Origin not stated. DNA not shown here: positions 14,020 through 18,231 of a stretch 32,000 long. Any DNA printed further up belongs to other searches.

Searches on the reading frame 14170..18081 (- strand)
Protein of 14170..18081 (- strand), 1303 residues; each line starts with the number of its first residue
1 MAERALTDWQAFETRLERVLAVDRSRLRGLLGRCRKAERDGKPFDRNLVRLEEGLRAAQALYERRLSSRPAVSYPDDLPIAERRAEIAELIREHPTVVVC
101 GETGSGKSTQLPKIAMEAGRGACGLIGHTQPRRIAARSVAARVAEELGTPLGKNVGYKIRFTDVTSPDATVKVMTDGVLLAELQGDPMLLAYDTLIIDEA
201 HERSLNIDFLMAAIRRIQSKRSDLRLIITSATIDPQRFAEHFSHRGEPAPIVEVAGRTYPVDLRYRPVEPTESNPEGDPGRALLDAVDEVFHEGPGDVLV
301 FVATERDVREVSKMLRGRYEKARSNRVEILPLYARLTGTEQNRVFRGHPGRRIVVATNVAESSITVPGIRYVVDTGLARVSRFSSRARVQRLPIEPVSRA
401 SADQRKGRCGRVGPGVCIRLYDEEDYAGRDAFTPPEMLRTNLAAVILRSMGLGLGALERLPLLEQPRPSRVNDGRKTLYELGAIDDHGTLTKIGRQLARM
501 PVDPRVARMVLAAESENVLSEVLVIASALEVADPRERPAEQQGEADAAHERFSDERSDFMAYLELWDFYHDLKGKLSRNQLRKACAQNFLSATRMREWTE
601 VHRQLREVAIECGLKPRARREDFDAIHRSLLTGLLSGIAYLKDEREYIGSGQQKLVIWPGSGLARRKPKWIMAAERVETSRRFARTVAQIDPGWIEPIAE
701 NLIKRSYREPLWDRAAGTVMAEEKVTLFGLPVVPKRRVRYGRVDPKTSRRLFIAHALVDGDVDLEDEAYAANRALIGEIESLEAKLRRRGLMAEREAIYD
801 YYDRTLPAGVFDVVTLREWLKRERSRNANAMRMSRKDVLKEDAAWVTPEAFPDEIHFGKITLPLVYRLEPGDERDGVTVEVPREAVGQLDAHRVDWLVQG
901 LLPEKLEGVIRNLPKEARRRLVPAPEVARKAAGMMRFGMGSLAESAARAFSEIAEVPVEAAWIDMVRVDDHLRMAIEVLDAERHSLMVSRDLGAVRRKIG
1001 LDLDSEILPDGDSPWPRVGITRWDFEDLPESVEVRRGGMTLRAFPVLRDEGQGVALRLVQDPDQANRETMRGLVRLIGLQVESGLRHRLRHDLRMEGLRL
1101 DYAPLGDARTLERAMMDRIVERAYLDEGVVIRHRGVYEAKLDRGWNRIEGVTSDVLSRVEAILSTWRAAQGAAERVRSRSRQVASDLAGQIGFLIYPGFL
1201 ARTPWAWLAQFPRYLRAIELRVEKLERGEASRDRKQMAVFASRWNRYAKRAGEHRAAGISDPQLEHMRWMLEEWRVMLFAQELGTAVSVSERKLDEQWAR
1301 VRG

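Call 5: search_protein_families(library=pfam, proteins=[window:14170-18081:-], max_evalue=0.01)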
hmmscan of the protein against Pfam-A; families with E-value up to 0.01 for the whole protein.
window:14170-18081:- (1303 aa): 7 families
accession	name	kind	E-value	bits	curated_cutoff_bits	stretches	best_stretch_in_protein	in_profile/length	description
PF11898.13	DUF3418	-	3.9e-165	551.3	25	1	716-1299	2-581/582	Domain of unknown function (DUF3418)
PF07717.22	OB_NTP_bind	-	1.3e-13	51.3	29.5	1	626-701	1-82/83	Oligonucleotide/oligosaccharide-binding (OB)-fold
PF00271.37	Helicase_C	-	5.8e-12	46.3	23.5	1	286-413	5-110/110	Helicase conserved C-terminal domain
PF21010.2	HA2_C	-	4.7e-09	37.1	21.3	1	503-562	1-77/77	Helicase associated domain (HA2), ratchet-like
PF04408.29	HA2_N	-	1.3e-08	35.2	21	1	476-502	3-29/29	Helicase associated domain (HA2), winged-helix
PF00270.35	DEAD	-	6e-06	26.5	26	1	87-234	7-161/167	DEAD/DEAH box helicase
PF13401.12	AAA_22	-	1.6e-05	25.7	27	1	96-228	7-120/130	AAA domain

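Call 6: search_protein_families(library=ncbifam, proteins=[window:14170-18081:-], max_evalue=0.01)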
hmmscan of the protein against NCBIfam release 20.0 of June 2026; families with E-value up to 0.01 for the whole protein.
window:14170-18081:- (1303 aa): 6 families
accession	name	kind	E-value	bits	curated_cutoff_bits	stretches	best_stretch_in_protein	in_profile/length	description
TIGR01967.1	DEAH_box_HrpA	equivalog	0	1442.9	722.75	1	14-1298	3-1282/1284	ATP-dependent RNA helicase HrpA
NF008348.1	PRK11131.1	equivalog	0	1271.9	1400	1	13-1294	3-1281/1287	ATP-dependent RNA helicase HrpA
TIGR01970.1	DEAH_box_HrpB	equivalog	3.7e-107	359.7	546.15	1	78-545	1-459/825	ATP-dependent helicase HrpB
NF008662.0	PRK11664.1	equivalog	3.3e-94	316.7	1053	1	77-531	3-448/813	ATP-dependent helicase HrpB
NF040873.1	AztA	equivalog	0.0057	16.2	220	0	91-115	15-39/191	zinc ABC transporter ATP-binding protein AztA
NF053636.1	DDHlcsCsdAPsy1082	equivalog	0.0068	15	890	0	173-380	130-323/512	DEAD/DEAH box helicase CsdA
